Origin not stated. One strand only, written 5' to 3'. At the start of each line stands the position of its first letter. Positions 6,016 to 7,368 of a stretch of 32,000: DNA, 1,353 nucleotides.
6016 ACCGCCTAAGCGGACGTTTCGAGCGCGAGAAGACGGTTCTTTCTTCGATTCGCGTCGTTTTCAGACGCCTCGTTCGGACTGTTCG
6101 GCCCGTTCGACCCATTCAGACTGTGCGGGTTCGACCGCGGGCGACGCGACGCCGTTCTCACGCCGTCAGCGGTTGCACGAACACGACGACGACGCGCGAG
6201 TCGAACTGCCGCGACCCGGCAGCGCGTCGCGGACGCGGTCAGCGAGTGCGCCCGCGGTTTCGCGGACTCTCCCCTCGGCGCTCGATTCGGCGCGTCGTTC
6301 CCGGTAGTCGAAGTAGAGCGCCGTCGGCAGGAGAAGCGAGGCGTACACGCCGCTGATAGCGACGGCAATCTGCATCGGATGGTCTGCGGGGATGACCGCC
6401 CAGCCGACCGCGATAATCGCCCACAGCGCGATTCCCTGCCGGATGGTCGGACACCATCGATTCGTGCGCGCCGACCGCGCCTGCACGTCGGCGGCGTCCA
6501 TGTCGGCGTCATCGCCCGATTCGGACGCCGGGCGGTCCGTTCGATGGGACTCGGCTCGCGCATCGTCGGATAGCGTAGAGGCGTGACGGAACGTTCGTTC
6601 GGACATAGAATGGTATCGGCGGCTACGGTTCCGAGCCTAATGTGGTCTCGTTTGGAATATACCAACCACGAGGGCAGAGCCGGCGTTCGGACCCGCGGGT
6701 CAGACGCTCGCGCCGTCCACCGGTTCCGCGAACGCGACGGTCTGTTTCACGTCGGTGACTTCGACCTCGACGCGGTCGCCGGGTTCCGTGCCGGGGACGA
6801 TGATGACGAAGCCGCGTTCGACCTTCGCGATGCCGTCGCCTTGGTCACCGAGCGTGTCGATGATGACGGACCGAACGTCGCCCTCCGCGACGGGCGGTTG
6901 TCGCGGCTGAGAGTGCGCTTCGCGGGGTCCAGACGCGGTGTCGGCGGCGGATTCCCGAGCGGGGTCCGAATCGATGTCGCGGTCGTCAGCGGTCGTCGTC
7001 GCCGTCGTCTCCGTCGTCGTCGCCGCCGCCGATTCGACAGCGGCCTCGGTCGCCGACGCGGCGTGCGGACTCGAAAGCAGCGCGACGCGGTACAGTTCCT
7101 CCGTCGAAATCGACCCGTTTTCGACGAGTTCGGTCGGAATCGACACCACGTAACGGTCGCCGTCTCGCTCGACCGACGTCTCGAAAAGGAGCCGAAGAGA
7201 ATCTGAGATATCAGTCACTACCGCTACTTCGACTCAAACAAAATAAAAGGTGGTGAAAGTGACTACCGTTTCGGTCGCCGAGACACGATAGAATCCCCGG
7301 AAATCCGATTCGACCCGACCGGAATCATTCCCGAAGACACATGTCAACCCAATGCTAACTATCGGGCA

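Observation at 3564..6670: A 17-bp palindrome (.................) occurs four times, each 34-43 nt upstream of a start codon, linking an HTH_10 regulator, aIF1/SUI1, a TFB paralog and a membrane protein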

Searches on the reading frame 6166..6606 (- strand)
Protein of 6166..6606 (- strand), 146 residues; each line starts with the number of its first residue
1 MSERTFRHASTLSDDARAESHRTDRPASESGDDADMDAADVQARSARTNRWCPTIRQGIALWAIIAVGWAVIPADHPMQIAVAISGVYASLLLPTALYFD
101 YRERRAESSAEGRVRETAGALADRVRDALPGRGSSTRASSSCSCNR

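Call 4: search_protein_families(library=pfam, proteins=[window:6166-6606:-], max_evalue=0.01)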
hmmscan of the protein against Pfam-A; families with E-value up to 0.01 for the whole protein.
window:6166-6606:- (146 aa): 0 families

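Call 5: search_protein_families(library=ncbifam, proteins=[window:6166-6606:-], max_evalue=0.01)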
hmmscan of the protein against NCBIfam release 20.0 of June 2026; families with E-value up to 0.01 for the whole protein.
window:6166-6606:- (146 aa): 0 families

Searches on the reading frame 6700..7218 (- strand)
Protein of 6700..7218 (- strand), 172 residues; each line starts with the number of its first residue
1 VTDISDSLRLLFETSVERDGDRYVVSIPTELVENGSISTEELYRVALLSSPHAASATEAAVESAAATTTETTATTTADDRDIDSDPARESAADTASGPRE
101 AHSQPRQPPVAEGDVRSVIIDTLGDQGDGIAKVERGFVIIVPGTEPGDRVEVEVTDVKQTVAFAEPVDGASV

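Call 4: search_protein_families(library=pfam, proteins=[window:6700-7218:-], max_evalue=0.01)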
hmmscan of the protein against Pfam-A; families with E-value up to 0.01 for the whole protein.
window:6700-7218:- (172 aa): 1 family
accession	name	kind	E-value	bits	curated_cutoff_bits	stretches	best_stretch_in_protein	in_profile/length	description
PF01938.26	TRAM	-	1.9e-16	60.1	21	1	111-167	3-61/61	TRAM domain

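Call 5: search_protein_families(library=ncbifam, proteins=[window:6700-7218:-], max_evalue=0.01)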
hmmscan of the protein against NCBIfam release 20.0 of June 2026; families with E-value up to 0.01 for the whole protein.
window:6700-7218:- (172 aa): 4 families
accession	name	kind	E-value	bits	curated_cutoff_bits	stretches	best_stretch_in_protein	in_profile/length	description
NF053605.1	PyTRAM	equivalog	7.1e-15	54.5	85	1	109-165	1-56/56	TRAM domain-containing RNA chaperone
NF008993.0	PRK12336.1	equivalog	1e-12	47.8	243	1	100-166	136-201/203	translation initiation factor IF-2 subunit beta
TIGR00479.1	rumA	equivalog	1.9e-05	23.7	183.55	1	123-164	1-41/432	23S rRNA (uracil(1939)-C(5))-methyltransferase RlmD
NF009639.0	PRK13168.1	equivalog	0.0035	16.3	458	1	114-165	15-65/446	23S rRNA (uracil(1939)-C(5))-methyltransferase RlmD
